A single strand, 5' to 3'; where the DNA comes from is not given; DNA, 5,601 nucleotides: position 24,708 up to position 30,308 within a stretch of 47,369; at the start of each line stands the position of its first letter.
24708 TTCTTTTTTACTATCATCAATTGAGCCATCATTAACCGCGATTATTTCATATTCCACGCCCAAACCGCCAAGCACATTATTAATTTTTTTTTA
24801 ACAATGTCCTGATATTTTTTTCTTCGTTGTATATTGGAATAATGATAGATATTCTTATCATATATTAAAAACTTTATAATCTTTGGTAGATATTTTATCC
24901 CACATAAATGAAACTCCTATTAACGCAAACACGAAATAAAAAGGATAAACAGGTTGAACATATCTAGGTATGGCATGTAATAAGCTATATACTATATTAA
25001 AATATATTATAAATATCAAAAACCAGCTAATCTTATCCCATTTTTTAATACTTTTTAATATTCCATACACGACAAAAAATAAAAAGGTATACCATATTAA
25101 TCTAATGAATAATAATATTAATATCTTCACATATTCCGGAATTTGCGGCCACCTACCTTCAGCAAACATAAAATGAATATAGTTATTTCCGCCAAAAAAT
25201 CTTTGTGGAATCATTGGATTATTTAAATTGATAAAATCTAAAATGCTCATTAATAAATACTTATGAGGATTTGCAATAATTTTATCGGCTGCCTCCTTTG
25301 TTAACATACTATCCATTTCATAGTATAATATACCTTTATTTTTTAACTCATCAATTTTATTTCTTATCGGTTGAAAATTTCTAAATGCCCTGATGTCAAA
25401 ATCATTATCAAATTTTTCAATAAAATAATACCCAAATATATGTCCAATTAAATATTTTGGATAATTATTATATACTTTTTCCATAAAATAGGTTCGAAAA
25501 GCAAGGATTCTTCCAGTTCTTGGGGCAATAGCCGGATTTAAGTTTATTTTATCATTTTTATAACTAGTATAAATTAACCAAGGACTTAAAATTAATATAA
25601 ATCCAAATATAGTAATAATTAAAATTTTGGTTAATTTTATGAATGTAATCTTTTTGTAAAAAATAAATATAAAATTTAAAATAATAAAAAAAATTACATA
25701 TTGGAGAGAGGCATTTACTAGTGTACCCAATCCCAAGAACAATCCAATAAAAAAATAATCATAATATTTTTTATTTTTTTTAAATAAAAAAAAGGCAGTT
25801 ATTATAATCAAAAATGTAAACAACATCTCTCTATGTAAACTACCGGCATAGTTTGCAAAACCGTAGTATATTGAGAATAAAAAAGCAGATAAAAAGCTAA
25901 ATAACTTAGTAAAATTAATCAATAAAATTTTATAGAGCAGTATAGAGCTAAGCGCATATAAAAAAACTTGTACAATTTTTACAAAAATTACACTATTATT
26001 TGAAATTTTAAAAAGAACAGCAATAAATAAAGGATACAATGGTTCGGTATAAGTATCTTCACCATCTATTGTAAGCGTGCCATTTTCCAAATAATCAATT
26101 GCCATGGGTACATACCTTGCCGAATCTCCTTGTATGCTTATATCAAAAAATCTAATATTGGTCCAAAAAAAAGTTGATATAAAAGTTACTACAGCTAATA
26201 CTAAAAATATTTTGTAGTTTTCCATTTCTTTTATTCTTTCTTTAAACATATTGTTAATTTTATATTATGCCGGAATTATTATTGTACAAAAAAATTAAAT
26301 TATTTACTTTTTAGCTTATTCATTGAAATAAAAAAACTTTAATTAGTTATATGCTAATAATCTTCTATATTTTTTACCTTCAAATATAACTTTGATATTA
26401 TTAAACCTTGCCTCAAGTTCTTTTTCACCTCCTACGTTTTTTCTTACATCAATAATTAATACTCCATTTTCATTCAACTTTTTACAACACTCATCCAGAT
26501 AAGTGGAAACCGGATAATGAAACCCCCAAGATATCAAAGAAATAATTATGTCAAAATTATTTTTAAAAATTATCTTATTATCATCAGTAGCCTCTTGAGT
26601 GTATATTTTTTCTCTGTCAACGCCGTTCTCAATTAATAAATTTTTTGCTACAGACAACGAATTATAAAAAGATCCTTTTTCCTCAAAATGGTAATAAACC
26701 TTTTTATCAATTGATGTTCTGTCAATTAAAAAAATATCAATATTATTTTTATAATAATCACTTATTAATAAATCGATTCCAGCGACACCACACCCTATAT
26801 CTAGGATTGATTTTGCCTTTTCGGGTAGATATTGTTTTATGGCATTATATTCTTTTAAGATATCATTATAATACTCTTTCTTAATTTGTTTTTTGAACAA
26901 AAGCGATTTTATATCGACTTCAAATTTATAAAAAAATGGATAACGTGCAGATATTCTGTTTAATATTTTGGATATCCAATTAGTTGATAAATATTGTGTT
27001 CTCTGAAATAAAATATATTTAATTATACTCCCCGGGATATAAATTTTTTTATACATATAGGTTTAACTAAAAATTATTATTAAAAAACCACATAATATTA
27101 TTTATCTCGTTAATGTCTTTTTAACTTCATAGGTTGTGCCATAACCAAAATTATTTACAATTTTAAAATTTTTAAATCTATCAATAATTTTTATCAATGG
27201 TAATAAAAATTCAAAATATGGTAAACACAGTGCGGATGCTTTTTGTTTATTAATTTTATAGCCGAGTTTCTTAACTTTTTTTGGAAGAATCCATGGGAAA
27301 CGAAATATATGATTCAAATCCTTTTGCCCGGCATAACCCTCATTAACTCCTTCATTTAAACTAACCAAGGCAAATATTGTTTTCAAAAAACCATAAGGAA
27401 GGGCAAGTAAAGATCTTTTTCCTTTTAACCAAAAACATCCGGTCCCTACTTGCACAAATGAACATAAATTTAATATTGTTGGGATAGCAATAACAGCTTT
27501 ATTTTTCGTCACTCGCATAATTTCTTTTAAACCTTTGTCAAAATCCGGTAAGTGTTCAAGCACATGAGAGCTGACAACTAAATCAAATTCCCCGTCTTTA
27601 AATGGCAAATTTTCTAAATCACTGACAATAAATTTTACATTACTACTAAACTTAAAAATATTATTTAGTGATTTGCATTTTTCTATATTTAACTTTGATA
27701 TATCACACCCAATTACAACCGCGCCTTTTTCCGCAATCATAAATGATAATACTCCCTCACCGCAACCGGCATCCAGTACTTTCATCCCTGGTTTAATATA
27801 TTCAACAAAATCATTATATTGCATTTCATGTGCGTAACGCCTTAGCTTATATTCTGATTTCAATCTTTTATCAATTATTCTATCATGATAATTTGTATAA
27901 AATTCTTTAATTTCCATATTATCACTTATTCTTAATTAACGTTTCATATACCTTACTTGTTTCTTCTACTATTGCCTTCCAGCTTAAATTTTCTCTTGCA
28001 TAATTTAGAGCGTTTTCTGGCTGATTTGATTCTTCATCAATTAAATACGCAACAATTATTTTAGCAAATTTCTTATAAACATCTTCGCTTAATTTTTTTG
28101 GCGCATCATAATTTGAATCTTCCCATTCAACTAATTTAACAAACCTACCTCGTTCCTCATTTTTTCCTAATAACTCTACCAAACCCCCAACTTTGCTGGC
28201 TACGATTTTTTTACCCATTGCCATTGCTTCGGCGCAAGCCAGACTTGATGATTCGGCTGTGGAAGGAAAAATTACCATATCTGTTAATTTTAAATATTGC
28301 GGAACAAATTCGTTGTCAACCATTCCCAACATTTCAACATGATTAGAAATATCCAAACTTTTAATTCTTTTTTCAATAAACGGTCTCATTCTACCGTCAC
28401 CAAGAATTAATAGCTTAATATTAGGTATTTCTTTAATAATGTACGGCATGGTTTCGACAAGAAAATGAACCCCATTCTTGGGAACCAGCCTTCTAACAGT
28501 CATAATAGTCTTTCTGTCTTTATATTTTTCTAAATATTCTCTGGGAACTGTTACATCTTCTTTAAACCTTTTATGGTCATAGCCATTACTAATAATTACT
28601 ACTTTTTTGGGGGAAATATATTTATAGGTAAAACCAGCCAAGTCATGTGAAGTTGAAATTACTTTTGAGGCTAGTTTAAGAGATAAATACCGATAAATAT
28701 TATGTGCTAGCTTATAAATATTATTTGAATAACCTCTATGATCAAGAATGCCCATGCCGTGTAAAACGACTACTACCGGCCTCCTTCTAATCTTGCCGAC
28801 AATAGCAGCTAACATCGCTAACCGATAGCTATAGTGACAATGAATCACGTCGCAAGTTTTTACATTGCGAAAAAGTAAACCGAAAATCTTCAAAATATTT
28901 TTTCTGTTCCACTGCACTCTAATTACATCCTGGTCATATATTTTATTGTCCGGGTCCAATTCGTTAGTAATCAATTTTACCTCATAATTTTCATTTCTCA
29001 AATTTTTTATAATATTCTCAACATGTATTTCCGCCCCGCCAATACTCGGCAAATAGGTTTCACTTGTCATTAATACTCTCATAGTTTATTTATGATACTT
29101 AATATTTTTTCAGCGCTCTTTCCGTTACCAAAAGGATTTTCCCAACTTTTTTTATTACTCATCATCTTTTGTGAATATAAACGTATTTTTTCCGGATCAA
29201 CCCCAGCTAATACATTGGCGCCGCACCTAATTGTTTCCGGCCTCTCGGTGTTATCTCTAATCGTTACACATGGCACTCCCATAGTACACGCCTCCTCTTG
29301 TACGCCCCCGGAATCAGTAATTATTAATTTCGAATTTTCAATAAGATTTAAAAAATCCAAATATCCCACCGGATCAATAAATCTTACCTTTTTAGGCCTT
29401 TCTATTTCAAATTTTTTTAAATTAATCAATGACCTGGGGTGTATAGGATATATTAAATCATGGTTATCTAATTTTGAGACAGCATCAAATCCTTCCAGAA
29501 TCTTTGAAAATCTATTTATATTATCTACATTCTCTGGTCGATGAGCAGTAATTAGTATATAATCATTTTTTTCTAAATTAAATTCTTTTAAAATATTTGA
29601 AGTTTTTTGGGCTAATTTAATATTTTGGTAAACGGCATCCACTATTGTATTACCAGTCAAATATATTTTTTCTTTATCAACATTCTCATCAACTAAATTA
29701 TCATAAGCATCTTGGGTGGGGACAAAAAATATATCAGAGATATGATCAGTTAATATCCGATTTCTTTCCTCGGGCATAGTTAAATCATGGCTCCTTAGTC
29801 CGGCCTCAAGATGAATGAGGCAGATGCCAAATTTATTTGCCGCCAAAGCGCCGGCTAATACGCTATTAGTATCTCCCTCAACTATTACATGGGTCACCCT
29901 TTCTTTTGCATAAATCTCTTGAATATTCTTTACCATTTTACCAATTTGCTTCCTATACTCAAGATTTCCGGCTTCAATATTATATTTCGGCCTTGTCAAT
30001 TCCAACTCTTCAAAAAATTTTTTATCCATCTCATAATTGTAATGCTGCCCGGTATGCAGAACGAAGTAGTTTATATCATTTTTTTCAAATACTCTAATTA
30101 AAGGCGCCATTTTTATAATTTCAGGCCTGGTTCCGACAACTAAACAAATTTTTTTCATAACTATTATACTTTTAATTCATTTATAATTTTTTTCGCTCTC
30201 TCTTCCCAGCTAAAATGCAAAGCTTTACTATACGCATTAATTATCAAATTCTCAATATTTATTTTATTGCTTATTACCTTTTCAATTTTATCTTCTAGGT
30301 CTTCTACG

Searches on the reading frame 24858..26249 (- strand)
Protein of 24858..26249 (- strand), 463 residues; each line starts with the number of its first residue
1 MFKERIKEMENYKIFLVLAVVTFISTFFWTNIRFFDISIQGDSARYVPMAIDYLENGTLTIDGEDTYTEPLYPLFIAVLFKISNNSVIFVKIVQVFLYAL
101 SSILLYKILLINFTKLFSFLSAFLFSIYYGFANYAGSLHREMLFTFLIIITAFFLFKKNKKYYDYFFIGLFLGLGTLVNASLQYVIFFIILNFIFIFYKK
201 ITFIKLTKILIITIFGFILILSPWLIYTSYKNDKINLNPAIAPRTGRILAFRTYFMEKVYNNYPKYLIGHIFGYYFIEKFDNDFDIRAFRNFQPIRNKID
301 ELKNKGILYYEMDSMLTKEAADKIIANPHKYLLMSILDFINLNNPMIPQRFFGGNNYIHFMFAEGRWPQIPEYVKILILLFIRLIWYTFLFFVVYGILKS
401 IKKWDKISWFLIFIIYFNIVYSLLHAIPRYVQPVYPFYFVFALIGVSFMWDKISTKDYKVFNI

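Call 21: search_protein_families(library=pfam, proteins=[window:24858-26249:-], max_evalue=0.00001)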
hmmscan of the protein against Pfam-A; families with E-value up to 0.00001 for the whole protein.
window:24858-26249:- (463 aa): 1 family
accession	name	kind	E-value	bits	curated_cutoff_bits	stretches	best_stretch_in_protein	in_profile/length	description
PF13231.12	PMT_2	-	1.4e-08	35.6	26.1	1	70-227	4-160/160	Dolichyl-phosphate-mannose-protein mannosyltransferase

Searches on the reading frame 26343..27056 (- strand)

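Call 31: search_protein_families(library=pfam, proteins=[window:26343-27056:-], max_evalue=0.00001)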
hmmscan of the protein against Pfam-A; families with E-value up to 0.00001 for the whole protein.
window:26343-27056:- (237 aa): 1 family
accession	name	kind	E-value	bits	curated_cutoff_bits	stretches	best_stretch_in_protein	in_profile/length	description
PF13847.12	Methyltransf_31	-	1.7e-06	28.2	27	0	133-235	40-142/145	Methyltransferase domain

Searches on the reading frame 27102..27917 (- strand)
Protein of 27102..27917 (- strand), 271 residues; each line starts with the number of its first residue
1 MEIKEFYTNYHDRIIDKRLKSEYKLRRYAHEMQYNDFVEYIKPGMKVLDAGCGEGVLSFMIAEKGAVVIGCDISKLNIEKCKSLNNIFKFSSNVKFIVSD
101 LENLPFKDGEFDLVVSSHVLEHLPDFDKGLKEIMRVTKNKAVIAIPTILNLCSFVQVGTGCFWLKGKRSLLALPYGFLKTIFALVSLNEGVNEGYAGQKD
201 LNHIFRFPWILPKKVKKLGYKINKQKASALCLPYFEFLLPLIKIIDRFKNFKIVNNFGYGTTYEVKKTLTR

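Call 31: search_protein_families(library=pfam, proteins=[window:27102-27917:-], max_evalue=0.00001)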
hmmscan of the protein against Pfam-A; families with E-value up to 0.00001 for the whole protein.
window:27102-27917:- (271 aa): 12 families
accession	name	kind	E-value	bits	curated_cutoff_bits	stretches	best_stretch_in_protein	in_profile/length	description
PF13847.12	Methyltransf_31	-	1.4e-24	86.9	27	1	41-148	1-112/145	Methyltransferase domain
PF08241.18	Methyltransf_11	-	7.7e-24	84.6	21.2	1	48-144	1-94/95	Methyltransferase domain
PF13649.12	Methyltransf_25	-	1.8e-21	77.1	27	1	47-139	1-95/97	Methyltransferase domain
PF13489.12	Methyltransf_23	-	6.9e-16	58.8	27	1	34-152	13-123/164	Methyltransferase domain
PF08242.18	Methyltransf_12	-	1.4e-14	55.1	30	1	48-142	1-97/98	Methyltransferase domain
PF01209.24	Ubie_methyltran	-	1.2e-12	48.1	20.1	1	41-139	45-145/233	ubiE/COQ5 methyltransferase family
PF07021.18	MetW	-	6.8e-11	42.6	21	1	35-147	5-111/193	Methionine biosynthesis protein MetW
PF02353.26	CMAS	-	4.3e-09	36.5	27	1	41-149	60-168/273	Mycolic acid cyclopropane synthetase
PF06325.19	PrmA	-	1.2e-06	28.7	22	1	39-143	157-256/296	Ribosomal protein L11 methyltransferase (PrmA)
PF05175.20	MTS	-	7.1e-06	26.2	23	0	44-116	32-104/170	Methyltransferase small domain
PF03848.20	TehB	-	8.8e-06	25.7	20.4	0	33-123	21-108/193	Tellurite resistance protein TehB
PF08003.17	Methyltransf_9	-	8.8e-06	25.3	23.8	0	44-122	116-194/315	Protein of unknown function (DUF1698)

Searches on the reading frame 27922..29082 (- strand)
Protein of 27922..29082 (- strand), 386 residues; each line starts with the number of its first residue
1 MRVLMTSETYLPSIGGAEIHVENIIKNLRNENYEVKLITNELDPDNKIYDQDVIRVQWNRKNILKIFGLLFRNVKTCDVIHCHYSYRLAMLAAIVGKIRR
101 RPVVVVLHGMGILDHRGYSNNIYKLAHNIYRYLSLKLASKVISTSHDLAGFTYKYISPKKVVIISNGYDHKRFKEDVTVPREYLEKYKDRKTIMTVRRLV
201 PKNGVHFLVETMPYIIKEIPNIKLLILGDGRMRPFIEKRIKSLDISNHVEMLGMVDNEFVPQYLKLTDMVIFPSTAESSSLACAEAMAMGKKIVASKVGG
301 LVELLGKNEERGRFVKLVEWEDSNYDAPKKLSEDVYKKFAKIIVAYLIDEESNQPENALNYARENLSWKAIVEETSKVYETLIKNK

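Call 8: search_protein_families(library=pfam, proteins=[window:27922-29082:-])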
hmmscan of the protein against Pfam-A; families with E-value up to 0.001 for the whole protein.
window:27922-29082:- (386 aa): 5 families
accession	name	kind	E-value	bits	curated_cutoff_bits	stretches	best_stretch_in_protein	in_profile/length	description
PF00534.26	Glycos_transf_1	-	2.4e-27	96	26.4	1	184-322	9-147/172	Glycosyl transferases group 1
PF13692.12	Glyco_trans_1_4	-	7.6e-25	88.3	27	1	190-312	1-121/142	Glycosyl transferases group 1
PF13439.12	Glyco_transf_4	-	1.4e-20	74.4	28.5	1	14-172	1-170/170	Glycosyltransferase Family 4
PF13579.12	Glyco_trans_4_4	-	7.8e-12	46.3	29.7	1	15-167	1-158/158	Glycosyl transferase 4-like domain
PF13477.12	Glyco_trans_4_2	-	2.1e-11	44.6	23.4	1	16-145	8-139/139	Glycosyl transferase 4-like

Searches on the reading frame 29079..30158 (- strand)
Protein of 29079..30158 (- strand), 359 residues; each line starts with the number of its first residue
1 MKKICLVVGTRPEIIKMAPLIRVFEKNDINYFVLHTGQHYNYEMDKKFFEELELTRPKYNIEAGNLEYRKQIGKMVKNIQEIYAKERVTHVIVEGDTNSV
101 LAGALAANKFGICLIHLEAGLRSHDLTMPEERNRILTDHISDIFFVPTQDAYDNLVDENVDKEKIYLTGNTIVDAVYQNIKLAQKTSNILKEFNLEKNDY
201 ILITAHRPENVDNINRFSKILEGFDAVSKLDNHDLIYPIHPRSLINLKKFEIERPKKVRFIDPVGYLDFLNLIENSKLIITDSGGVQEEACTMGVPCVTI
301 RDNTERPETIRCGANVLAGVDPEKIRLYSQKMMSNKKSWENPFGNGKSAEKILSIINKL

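Call 8: search_protein_families(library=pfam, proteins=[window:29079-30158:-])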
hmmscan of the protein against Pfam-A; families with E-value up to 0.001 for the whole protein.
window:29079-30158:- (359 aa): 1 family
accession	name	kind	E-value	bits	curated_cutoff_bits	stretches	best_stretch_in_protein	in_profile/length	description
PF02350.25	Epimerase_2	-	1e-106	357.2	30.6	1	25-356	5-346/347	UDP-N-acetylglucosamine 2-epimerase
